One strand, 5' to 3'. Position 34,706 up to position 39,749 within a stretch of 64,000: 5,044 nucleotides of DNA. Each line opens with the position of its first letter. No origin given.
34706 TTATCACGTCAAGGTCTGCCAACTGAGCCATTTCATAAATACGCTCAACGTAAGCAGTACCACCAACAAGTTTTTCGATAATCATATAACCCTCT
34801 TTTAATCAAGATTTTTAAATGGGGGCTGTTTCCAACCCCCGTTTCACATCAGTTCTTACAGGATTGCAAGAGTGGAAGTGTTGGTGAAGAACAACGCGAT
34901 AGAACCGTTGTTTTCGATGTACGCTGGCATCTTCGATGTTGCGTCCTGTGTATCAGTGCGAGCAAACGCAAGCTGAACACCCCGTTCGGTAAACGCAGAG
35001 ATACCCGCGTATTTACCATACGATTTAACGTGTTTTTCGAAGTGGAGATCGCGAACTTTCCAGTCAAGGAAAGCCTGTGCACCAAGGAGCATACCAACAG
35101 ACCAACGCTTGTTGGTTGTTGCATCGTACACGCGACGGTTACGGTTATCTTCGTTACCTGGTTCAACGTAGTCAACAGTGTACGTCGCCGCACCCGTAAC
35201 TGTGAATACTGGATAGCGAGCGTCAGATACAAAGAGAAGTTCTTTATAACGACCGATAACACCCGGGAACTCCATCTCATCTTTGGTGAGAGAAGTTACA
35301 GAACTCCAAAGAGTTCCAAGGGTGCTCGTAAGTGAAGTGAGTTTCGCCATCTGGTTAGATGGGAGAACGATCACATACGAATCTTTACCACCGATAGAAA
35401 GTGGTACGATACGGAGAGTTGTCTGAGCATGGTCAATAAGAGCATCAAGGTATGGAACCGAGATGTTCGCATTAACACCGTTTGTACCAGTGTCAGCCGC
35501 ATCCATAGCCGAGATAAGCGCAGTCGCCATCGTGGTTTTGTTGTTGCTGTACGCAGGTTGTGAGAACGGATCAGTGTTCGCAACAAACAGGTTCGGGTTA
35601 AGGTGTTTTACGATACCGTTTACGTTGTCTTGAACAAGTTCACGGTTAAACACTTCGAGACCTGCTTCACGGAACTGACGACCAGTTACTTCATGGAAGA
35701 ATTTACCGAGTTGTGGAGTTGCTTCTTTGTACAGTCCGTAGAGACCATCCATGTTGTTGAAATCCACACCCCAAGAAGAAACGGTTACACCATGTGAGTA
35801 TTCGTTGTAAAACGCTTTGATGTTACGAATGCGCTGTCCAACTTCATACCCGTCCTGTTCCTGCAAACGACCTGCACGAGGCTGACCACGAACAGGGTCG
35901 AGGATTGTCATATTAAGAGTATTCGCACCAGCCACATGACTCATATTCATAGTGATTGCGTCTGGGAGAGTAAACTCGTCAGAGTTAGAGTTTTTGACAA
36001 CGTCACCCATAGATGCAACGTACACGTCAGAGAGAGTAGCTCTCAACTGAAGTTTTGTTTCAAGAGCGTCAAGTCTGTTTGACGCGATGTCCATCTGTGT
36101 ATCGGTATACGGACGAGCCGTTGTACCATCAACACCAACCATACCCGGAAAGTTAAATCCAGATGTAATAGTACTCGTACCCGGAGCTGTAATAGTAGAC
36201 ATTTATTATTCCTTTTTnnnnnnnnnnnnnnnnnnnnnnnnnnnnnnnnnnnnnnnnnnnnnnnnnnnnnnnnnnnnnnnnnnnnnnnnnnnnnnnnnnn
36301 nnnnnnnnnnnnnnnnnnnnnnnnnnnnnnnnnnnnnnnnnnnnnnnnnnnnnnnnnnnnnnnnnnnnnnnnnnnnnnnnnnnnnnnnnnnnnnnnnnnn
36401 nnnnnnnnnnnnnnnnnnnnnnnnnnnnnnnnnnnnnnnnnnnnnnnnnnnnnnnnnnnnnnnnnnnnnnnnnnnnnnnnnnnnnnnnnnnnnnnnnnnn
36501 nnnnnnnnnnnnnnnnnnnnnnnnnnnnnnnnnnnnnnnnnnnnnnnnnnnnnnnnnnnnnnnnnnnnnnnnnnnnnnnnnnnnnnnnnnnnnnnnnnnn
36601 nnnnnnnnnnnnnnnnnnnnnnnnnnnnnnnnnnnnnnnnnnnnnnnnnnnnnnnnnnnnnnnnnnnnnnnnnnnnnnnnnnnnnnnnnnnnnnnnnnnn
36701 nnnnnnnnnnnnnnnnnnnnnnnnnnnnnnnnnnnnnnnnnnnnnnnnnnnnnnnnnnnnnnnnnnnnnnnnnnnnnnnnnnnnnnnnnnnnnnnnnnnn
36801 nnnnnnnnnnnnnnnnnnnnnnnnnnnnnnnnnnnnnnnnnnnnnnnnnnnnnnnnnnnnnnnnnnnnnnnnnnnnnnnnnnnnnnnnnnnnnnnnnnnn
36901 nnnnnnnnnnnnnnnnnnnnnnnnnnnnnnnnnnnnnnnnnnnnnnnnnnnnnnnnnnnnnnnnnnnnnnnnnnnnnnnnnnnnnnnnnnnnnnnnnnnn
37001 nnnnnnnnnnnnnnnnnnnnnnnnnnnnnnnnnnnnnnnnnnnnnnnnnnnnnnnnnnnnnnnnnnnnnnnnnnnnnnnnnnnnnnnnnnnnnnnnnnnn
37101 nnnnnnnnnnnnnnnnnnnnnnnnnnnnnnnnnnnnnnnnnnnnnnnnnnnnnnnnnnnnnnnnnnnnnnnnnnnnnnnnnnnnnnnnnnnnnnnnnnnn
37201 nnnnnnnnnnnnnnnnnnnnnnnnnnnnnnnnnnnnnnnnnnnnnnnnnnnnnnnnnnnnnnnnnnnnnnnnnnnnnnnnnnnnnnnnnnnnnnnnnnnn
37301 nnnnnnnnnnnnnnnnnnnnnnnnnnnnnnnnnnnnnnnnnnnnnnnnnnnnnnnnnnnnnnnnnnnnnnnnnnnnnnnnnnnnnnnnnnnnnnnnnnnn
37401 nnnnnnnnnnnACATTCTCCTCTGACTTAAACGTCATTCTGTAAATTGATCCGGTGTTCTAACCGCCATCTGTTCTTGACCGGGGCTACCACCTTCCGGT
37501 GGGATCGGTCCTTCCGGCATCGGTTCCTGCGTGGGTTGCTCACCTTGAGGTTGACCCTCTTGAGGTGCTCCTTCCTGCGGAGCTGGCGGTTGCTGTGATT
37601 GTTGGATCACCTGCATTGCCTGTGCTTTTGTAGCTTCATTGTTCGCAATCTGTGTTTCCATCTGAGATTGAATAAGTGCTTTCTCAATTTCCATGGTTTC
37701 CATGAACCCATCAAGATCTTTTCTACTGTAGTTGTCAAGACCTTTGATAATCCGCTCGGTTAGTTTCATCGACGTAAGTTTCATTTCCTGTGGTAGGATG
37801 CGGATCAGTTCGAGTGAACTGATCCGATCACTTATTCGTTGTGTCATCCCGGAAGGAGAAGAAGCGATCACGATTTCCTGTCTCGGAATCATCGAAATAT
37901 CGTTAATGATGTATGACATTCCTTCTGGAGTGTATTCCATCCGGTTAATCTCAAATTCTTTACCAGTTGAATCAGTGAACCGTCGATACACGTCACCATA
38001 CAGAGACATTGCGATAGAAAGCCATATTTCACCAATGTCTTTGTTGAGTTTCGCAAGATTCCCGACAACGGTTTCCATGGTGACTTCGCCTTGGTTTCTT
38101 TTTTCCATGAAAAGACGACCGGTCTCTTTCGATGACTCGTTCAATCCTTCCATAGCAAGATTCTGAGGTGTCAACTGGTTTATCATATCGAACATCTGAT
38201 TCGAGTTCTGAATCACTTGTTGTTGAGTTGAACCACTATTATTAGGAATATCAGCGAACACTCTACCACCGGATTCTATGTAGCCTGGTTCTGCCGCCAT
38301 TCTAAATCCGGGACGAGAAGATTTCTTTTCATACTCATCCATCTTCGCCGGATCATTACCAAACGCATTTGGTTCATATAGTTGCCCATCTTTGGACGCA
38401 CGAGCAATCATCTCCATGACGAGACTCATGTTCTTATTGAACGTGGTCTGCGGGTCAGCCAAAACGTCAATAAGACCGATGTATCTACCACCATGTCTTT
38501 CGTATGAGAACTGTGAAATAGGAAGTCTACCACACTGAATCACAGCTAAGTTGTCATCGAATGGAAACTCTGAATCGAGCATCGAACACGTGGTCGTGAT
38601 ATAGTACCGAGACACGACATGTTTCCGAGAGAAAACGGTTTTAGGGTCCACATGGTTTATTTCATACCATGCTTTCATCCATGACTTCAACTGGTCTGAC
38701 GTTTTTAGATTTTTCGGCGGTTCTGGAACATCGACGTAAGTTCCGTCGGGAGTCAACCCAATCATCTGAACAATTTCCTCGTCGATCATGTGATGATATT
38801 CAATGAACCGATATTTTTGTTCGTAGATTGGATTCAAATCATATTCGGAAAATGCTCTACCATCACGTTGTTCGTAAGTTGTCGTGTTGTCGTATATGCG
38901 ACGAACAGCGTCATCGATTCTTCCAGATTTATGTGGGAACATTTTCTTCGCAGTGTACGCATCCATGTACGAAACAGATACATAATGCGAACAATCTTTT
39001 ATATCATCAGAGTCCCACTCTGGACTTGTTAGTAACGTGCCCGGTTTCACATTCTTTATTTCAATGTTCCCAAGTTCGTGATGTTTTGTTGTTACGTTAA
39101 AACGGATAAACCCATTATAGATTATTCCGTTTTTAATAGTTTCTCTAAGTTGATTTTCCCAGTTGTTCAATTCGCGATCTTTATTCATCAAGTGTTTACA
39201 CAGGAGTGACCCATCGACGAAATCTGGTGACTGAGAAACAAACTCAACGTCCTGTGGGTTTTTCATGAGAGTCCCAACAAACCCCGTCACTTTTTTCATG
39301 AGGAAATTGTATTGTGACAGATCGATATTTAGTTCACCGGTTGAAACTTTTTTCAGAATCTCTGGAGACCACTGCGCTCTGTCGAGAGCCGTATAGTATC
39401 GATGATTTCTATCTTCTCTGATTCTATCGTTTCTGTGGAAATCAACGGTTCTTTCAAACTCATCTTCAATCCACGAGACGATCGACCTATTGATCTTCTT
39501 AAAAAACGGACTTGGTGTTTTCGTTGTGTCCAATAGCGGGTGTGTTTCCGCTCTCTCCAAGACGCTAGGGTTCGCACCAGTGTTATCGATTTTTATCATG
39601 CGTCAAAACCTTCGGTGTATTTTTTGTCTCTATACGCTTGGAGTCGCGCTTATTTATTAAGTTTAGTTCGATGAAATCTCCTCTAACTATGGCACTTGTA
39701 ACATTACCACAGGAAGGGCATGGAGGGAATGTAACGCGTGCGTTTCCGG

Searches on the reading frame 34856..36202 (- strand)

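Call 13: search_protein_families(library=phrogs, proteins=[window:34856-36202:-], max_evalue=0.00001)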
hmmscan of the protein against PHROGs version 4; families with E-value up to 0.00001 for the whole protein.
window:34856-36202:- (448 aa): 1 family
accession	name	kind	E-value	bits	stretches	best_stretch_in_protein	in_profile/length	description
phrog_334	-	head and packaging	2.1e-08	34.6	1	118-378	78-319/381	major head protein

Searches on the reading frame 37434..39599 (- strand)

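Call 13: search_protein_families(library=phrogs, proteins=[window:37434-39599:-], max_evalue=0.00001)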
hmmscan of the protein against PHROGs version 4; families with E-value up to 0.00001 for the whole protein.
window:37434-39599:- (721 aa): 1 family
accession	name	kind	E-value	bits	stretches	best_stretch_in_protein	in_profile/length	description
phrog_156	-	head and packaging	1.3e-32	114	1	42-680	13-599/681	portal protein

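Call 35: search_protein_families(library=pfam, proteins=[window:37434-39599:-], max_evalue=0.001)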
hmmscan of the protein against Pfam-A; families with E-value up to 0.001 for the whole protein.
window:37434-39599:- (721 aa): 1 family
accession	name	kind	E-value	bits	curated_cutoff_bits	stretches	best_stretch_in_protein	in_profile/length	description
PF16510.12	P22_portal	-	1e-39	137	26.1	1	46-676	2-577/594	Phage P22-like portal protein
